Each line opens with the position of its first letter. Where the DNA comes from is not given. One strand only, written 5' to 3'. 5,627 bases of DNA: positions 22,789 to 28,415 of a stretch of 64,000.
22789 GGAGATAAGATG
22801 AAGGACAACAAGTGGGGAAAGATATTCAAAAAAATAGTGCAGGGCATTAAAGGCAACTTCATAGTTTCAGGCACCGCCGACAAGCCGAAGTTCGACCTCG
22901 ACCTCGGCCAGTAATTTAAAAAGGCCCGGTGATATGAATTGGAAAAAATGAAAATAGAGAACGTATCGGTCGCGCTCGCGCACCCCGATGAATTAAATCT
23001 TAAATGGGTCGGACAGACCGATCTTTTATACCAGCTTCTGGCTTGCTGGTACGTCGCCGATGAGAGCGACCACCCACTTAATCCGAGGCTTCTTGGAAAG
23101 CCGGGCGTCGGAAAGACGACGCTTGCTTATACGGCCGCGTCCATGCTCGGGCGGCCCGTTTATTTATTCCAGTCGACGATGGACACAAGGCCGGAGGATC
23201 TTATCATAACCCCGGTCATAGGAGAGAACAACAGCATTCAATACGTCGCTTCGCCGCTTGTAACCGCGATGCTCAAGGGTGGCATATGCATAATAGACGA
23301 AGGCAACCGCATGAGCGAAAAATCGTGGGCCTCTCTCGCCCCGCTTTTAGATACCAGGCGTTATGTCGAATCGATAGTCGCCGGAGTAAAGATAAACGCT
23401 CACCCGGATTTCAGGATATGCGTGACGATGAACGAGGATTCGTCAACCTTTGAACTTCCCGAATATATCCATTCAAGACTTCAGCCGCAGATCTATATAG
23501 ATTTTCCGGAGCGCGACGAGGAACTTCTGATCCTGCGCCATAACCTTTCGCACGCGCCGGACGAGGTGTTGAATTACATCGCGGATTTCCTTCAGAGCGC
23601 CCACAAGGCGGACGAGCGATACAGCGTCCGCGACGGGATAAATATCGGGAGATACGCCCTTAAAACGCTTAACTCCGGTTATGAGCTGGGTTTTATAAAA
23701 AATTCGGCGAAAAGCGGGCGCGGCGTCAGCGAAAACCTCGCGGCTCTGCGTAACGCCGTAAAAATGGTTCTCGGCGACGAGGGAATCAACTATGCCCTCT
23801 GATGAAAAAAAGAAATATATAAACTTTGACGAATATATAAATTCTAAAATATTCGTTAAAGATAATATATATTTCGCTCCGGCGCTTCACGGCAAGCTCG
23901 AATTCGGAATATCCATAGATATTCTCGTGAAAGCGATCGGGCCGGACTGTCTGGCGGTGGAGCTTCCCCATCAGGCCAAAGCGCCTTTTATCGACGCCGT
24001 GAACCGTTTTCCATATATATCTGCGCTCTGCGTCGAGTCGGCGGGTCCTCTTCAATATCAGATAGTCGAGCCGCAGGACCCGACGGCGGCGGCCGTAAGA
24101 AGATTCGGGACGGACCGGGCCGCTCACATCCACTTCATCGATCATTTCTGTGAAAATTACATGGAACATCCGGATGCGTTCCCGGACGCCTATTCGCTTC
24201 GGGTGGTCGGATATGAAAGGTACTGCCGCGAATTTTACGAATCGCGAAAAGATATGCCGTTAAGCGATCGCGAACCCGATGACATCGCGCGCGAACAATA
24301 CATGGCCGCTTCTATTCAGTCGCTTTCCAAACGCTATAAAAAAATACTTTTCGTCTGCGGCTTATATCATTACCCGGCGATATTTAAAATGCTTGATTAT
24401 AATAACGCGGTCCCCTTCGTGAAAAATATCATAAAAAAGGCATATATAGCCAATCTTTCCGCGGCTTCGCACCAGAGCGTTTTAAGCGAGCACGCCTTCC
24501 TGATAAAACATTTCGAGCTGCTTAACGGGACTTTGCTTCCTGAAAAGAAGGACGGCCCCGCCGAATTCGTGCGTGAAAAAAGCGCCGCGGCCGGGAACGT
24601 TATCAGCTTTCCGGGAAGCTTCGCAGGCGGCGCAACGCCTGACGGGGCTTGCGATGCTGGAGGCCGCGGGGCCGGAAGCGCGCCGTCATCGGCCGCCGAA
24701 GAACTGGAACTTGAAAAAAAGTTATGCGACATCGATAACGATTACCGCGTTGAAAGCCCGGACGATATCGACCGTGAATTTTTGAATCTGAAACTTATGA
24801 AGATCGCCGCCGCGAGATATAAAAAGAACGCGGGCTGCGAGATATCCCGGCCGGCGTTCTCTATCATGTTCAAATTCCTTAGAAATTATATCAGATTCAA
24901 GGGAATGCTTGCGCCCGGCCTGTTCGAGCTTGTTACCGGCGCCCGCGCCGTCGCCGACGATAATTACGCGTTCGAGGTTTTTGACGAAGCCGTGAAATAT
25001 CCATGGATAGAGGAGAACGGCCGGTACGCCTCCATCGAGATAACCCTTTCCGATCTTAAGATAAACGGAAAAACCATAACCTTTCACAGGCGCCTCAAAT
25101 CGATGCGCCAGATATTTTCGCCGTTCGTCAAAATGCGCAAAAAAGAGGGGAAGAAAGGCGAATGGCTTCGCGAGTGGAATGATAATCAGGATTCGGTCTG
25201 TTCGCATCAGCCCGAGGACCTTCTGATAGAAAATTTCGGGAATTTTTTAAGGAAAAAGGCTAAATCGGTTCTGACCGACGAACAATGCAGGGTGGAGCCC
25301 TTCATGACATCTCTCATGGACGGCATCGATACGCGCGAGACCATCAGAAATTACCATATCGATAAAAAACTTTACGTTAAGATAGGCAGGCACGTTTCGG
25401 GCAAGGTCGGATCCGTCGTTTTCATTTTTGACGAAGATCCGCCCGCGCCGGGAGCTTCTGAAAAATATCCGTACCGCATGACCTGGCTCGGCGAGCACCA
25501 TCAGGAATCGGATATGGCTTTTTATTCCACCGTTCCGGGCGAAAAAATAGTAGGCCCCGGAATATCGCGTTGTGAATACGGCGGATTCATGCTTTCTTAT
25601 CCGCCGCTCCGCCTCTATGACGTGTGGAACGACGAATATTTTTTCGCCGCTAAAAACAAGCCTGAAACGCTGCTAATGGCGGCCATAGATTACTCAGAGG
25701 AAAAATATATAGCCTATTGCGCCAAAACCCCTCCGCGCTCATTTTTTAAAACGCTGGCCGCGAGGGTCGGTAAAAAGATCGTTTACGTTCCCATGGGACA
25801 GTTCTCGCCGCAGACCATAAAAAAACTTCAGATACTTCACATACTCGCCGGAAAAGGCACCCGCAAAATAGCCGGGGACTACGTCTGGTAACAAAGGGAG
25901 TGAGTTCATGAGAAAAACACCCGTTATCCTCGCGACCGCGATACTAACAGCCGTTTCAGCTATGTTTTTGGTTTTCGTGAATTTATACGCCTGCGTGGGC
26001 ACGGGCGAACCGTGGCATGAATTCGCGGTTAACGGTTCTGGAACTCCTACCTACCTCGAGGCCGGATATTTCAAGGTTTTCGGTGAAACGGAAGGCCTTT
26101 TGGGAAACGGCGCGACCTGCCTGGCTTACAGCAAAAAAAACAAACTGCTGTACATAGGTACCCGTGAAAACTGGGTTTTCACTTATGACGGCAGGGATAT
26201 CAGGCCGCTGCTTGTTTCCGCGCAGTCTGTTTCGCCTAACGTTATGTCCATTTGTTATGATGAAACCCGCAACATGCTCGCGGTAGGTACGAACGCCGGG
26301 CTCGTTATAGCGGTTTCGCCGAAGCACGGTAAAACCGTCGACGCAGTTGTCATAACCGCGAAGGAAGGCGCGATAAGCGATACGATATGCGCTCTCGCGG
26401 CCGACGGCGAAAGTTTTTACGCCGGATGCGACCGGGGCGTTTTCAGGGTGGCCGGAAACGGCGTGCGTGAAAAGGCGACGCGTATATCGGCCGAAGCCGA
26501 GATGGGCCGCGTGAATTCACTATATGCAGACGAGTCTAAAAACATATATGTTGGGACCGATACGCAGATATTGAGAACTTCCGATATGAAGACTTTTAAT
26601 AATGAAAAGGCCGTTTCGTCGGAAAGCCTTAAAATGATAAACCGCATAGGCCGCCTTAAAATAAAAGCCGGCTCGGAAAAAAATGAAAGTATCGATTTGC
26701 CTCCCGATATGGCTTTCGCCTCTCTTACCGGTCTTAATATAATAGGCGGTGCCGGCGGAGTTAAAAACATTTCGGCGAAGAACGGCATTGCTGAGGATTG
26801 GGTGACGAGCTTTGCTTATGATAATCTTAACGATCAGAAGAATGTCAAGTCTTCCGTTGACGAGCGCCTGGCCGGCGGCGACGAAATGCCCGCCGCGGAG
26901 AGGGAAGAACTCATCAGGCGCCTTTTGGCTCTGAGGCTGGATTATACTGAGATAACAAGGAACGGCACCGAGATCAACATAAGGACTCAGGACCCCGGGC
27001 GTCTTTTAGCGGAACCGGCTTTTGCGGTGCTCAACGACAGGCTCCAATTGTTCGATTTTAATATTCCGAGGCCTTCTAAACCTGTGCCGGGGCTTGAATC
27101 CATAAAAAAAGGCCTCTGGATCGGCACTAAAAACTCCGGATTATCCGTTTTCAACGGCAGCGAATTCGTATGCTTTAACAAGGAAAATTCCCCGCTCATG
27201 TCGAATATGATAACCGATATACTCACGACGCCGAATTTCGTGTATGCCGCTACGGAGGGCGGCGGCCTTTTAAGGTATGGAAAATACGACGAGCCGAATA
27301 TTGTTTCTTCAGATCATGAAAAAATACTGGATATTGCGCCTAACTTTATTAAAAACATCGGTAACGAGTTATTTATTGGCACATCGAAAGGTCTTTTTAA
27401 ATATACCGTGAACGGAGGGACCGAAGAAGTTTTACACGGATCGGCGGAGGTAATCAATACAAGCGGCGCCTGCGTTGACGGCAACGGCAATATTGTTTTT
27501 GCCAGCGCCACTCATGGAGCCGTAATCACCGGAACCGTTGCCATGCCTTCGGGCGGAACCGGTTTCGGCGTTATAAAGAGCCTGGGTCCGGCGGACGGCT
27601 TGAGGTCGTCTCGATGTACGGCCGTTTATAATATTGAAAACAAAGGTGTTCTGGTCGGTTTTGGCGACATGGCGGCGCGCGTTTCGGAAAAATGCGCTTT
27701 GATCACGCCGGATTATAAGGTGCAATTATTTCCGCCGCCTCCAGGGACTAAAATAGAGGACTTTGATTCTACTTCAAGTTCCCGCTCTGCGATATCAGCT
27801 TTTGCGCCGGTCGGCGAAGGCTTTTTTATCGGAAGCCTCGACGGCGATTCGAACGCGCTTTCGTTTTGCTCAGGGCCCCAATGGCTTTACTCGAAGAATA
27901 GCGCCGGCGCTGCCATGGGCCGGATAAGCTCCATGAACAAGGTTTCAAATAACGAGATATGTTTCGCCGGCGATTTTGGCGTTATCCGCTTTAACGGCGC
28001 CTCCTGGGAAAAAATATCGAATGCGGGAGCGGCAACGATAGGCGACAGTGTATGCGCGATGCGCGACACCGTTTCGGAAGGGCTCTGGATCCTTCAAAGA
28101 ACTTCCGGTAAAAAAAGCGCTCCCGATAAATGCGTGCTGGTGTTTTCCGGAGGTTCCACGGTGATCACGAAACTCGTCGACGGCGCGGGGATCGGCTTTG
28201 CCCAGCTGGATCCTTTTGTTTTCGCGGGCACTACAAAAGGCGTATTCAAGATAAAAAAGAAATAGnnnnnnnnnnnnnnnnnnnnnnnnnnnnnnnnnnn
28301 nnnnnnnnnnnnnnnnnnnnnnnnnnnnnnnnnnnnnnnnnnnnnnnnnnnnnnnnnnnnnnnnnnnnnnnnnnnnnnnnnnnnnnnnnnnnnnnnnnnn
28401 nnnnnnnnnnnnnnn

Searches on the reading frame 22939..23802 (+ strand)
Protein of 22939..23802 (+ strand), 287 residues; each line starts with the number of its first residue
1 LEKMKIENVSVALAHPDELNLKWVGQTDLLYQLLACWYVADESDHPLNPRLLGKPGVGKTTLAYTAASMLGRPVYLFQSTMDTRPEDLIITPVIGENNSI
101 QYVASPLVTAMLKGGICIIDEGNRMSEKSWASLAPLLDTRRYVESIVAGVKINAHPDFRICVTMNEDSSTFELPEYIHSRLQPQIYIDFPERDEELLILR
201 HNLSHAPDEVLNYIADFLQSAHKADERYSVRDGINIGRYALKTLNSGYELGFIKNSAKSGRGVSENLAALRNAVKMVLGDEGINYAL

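Call 7: search_protein_families(library=pfam, proteins=[window:22939-23802:+], max_evalue=0.001)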
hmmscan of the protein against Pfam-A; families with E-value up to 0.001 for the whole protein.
window:22939-23802:+ (287 aa): 3 families
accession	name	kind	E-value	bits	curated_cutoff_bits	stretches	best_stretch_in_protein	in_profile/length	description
PF07728.20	AAA_5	-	5.1e-19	69.1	22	1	51-180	4-138/139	AAA domain (dynein-related subfamily)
PF07726.17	AAA_3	-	1.7e-07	31.6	27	1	52-178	5-126/131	ATPase family associated with various cellular activities (AAA)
PF00004.35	AAA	-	0.00068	20.5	21.2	0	51-129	3-73/131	ATPase family associated with various cellular activities (AAA)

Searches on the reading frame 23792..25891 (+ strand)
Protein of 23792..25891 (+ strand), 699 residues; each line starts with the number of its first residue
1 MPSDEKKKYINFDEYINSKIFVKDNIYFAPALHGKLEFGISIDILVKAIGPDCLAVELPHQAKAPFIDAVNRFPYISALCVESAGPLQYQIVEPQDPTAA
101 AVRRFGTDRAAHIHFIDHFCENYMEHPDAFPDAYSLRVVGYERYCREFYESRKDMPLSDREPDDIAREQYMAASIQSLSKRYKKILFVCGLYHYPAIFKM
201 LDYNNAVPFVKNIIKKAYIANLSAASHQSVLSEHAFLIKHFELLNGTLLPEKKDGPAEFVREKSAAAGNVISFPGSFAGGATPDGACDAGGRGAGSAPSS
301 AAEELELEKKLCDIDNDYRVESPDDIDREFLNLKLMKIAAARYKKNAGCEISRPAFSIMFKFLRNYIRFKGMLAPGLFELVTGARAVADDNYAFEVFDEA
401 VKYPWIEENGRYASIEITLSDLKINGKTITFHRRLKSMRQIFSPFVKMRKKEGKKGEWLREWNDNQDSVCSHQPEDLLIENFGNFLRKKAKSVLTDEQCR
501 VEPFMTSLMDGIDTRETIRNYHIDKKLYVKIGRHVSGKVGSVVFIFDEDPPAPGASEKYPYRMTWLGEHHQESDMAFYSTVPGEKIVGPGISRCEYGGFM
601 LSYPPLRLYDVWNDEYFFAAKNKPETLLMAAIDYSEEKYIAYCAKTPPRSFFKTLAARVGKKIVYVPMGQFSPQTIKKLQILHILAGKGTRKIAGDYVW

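Call 7: search_protein_families(library=pfam, proteins=[window:23792-25891:+], max_evalue=0.001)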
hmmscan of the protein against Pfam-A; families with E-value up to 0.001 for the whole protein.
window:23792-25891:+ (699 aa): 1 family
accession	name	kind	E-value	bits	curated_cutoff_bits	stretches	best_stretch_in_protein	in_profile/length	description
PF18934.5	DUF5682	-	6.4e-05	21.9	26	1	152-206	160-214/727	Family of unknown function (DUF5682)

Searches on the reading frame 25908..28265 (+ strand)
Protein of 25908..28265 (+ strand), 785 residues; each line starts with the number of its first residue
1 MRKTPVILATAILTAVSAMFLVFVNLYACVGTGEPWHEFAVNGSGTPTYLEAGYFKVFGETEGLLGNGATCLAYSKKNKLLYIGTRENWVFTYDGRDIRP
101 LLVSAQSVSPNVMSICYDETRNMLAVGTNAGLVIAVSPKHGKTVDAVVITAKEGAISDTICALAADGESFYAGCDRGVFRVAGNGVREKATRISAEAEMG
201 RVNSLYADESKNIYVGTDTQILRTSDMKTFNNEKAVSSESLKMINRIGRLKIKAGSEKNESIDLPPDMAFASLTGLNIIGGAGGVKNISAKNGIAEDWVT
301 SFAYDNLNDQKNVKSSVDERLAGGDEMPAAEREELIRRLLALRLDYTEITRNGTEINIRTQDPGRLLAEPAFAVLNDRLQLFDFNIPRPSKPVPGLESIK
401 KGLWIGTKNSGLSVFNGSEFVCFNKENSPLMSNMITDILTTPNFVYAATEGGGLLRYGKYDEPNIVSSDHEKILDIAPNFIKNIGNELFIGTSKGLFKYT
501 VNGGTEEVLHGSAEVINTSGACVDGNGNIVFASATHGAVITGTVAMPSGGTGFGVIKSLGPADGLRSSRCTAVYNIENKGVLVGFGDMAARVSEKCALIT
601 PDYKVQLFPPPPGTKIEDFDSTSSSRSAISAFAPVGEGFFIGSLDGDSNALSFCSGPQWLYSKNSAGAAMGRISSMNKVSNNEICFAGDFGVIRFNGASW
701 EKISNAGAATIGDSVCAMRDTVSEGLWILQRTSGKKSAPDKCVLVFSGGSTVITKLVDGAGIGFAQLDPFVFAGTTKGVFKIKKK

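Call 7: search_protein_families(library=pfam, proteins=[window:25908-28265:+], max_evalue=0.001)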
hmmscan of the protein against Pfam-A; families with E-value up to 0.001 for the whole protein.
window:25908-28265:+ (785 aa): 5 families
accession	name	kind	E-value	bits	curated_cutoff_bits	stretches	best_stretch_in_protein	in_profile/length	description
PF23756.1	Beta-prop_HPS5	-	1.3e-06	28.3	34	1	98-237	7-146/328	HPS5 beta propeller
PF24807.1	WD40_CDC20-Fz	-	1.5e-05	24.9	200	1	71-224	14-161/292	CDC20/Fizzy WD40 domain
PF07494.17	Reg_prop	-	2.1e-05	24.6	20.4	0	201-218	6-23/24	Two component regulator propeller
PF23414.1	Beta-prop_EML_2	-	0.00076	19.4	90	0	67-133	40-105/266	Echinoderm microtubule-associated protein second beta-propeller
PF23409.1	Beta-prop_EML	-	0.00083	19.4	88.2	0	76-220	121-262/267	Echinoderm microtubule-associated protein first beta-propeller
